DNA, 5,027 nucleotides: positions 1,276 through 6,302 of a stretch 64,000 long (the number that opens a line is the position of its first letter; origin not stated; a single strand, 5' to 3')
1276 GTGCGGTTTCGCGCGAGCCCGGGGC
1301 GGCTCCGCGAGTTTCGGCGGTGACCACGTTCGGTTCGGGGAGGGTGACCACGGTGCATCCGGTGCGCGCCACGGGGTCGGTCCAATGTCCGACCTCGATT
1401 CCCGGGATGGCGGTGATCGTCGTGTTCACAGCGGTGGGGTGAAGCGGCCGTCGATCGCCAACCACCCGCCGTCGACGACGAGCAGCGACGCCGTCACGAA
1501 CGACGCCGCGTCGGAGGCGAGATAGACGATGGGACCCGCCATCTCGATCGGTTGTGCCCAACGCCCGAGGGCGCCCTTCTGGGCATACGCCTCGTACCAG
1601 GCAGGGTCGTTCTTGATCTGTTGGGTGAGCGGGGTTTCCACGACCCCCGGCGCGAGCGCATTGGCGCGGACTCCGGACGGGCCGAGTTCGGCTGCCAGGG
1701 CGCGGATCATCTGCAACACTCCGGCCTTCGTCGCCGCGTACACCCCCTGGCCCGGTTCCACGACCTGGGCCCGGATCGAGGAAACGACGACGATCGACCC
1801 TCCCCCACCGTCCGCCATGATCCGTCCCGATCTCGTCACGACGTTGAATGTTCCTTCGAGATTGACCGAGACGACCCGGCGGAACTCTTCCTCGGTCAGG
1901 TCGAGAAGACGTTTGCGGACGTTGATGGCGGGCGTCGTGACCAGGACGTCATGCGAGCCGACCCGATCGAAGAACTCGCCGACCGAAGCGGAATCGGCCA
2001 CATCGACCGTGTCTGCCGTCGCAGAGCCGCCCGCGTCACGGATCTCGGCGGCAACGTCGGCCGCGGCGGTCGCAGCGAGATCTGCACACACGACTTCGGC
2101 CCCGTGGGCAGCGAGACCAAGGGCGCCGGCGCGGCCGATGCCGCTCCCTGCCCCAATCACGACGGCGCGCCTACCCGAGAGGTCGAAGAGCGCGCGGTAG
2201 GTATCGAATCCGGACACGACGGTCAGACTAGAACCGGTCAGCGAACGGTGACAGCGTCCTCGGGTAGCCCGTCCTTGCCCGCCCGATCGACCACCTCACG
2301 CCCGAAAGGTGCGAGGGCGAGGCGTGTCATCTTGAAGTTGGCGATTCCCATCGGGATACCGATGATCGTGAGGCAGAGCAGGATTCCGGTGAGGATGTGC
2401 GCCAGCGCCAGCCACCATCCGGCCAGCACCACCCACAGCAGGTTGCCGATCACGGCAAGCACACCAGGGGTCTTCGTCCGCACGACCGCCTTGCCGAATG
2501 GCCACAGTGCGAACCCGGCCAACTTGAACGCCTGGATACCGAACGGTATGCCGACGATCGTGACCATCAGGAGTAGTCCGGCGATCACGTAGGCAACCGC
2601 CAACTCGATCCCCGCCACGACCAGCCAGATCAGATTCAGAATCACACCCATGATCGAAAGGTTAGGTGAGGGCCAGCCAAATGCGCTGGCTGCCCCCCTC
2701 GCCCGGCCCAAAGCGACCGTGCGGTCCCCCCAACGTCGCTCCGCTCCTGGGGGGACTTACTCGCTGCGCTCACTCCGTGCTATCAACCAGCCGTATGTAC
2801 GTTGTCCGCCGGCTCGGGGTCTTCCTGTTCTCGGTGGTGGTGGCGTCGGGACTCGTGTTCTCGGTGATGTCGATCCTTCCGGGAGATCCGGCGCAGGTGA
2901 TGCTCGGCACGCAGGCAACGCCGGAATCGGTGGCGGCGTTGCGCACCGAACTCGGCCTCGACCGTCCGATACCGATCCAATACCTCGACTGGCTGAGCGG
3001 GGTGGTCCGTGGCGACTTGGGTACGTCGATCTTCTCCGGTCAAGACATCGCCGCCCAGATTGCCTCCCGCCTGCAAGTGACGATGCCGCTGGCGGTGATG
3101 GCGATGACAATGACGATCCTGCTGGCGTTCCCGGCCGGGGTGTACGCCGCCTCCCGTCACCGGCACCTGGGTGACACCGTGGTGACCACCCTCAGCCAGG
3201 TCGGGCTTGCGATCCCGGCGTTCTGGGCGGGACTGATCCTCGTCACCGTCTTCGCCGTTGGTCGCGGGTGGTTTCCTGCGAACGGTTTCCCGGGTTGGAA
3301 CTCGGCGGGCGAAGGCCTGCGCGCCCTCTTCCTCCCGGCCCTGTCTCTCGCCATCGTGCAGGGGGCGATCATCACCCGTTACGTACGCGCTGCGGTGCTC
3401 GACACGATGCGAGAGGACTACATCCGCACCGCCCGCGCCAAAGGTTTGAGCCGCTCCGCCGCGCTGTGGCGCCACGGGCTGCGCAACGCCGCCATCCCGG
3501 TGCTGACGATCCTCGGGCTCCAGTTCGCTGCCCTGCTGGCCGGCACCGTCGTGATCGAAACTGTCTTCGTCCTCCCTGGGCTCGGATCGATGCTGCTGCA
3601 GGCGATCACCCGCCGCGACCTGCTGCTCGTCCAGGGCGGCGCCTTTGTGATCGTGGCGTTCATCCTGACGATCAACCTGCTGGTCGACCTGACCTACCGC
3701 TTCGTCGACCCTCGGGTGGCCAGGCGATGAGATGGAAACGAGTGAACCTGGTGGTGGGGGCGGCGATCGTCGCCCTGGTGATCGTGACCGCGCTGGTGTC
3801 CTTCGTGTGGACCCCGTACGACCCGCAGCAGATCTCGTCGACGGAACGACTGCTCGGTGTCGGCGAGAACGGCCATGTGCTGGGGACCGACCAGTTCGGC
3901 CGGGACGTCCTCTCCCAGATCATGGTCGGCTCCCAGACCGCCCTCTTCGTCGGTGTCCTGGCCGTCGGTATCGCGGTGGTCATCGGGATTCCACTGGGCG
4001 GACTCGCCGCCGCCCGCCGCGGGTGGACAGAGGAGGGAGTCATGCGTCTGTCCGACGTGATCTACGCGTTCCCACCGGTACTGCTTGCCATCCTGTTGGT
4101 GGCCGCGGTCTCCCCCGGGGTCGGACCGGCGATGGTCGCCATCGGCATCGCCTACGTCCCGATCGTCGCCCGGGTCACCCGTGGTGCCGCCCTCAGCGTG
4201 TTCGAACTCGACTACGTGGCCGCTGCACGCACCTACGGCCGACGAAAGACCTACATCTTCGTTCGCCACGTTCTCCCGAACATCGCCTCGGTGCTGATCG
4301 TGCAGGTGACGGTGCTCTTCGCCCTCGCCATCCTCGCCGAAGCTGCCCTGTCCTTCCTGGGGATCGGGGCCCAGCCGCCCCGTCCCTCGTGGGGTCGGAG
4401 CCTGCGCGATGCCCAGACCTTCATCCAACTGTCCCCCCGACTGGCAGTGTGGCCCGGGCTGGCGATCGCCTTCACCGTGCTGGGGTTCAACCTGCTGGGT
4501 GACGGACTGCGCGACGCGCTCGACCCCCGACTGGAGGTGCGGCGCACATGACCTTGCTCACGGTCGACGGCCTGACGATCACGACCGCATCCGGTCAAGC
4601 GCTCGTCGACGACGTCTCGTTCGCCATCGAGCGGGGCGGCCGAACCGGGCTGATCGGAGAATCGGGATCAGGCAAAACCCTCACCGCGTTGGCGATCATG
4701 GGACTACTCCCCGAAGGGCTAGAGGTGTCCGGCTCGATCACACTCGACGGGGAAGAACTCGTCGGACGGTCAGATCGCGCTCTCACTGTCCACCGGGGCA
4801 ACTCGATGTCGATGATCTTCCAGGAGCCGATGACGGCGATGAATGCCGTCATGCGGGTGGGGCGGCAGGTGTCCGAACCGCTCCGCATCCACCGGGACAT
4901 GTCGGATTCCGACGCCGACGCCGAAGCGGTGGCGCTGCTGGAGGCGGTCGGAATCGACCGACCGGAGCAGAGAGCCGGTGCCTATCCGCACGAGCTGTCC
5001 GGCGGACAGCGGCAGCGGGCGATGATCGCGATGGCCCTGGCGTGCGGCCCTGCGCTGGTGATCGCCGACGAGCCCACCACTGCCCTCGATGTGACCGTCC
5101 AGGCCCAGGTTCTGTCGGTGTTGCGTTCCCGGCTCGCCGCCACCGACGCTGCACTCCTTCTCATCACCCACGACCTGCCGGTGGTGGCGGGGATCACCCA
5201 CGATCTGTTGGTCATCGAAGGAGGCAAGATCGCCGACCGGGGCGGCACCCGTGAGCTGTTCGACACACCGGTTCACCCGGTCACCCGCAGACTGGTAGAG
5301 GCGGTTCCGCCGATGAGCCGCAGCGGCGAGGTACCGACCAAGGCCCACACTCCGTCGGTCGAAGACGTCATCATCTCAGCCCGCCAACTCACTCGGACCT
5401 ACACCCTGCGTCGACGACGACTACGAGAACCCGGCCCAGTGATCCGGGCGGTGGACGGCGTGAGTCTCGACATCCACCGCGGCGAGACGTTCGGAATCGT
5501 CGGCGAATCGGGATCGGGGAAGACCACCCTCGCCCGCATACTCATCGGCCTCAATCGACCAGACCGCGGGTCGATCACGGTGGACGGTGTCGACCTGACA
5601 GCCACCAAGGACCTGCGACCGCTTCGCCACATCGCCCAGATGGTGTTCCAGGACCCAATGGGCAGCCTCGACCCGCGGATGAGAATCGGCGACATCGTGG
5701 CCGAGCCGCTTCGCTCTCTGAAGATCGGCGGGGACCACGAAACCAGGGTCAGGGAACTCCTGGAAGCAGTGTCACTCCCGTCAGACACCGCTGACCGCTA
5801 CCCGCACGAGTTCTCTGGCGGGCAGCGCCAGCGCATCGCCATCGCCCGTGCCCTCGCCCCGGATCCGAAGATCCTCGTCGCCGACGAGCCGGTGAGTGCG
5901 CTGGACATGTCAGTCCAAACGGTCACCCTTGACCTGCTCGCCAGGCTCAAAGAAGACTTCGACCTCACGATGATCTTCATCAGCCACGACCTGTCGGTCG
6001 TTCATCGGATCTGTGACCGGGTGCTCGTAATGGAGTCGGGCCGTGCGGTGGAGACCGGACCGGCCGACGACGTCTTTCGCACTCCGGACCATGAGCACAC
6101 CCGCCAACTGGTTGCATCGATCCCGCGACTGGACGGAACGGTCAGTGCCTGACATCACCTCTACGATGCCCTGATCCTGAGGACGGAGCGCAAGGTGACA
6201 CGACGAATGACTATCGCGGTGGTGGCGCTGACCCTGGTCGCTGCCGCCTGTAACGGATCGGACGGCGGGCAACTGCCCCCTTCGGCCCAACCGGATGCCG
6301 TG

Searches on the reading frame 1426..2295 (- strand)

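Call 20: search_protein_families(library=pfam, proteins=[window:1426-2295:-], max_evalue=0.01)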
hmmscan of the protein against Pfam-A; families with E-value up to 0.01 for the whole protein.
window:1426-2295:- (289 aa): 4 families
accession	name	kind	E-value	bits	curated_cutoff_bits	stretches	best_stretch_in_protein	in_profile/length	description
PF13561.12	adh_short_C2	-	2.4e-57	194.7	27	1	48-278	1-235/236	Enoyl-(Acyl carrier protein) reductase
PF00106.31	adh_short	-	2.1e-43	148.5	26.6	1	44-230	3-193/195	short chain dehydrogenase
PF08659.16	KR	-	1.9e-08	34.9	22.6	1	45-217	4-176/180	KR domain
PF23441.1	SDR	-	0.00032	20.6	27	1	144-236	121-211/258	SDR-like rossmann domain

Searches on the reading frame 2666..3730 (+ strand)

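Call 20: search_protein_families(library=pfam, proteins=[window:2666-3730:+], max_evalue=0.01)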
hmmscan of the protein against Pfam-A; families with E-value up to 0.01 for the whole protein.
window:2666-3730:+ (354 aa): 2 families
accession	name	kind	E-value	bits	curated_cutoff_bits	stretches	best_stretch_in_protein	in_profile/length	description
PF00528.27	BPD_transp_1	-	5.6e-38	130.9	26.4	1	155-352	2-183/184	Binding-protein-dependent transport system inner membrane component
PF19300.4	BPD_transp_1_N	-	2e-14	54.2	23.8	1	45-117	4-76/114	Binding-prot-dependent transport system membrane comp, N-term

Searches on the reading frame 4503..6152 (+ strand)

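Call 20: search_protein_families(library=pfam, proteins=[window:4503-6152:+], max_evalue=0.01)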
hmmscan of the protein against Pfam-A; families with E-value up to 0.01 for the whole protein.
window:4503-6152:+ (549 aa): 15 families
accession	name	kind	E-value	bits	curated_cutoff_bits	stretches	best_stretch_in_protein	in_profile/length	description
PF00005.33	ABC_tran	-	6.6e-62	208.6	25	2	318-464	2-136/137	ABC transporter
PF08352.17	oligo_HPY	-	3.3e-09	37.5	27.1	1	516-545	1-30/65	Oligopeptide/dipeptide transporter, C-terminal region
PF13401.12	AAA_22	-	9.1e-08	32.9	27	1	332-387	10-64/130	AAA domain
PF02463.25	SMC_N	-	2.5e-07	30.8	40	1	48-227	27-201/220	RecF/RecN/SMC N terminal domain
PF13304.12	AAA_21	-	3.1e-07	31.2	27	1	148-227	221-301/304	AAA domain, putative AbiEii toxin, Type IV TA system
PF13555.12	AAA_29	-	3.6e-06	27.1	27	0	318-343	13-38/61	P-loop containing region of AAA domain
PF00006.31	ATP-synt_ab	-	4.3e-05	23.7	29.5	0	314-348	2-35/213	ATP synthase alpha/beta family, nucleotide-binding domain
PF00004.35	AAA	-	0.00022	22.1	21.2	0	332-384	3-38/131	ATPase family associated with various cellular activities (AAA)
PF13191.12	AAA_16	-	0.00068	20.6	32.6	0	326-430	23-113/167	AAA ATPase domain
PF20720.3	nSTAND3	-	0.0011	19.2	27.2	0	332-348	22-38/155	Novel STAND NTPase 3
PF01078.27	Mg_chelatase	-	0.0026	17.6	20.3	0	50-71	27-48/207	Magnesium chelatase, subunit ChlI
PF07728.20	AAA_5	-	0.0039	17.6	22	0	332-376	4-47/139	AAA domain (dynein-related subfamily)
PF01935.23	DUF87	-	0.0044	17.6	23.2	0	328-348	24-44/220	Helicase HerA, central domain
PF01656.29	CbiA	-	0.0065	16.9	25.4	0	52-75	6-30/125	CobQ/CobB/MinD/ParA nucleotide binding domain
PF05729.18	NACHT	-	0.0093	16.2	26.7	0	332-347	5-20/167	NACHT domain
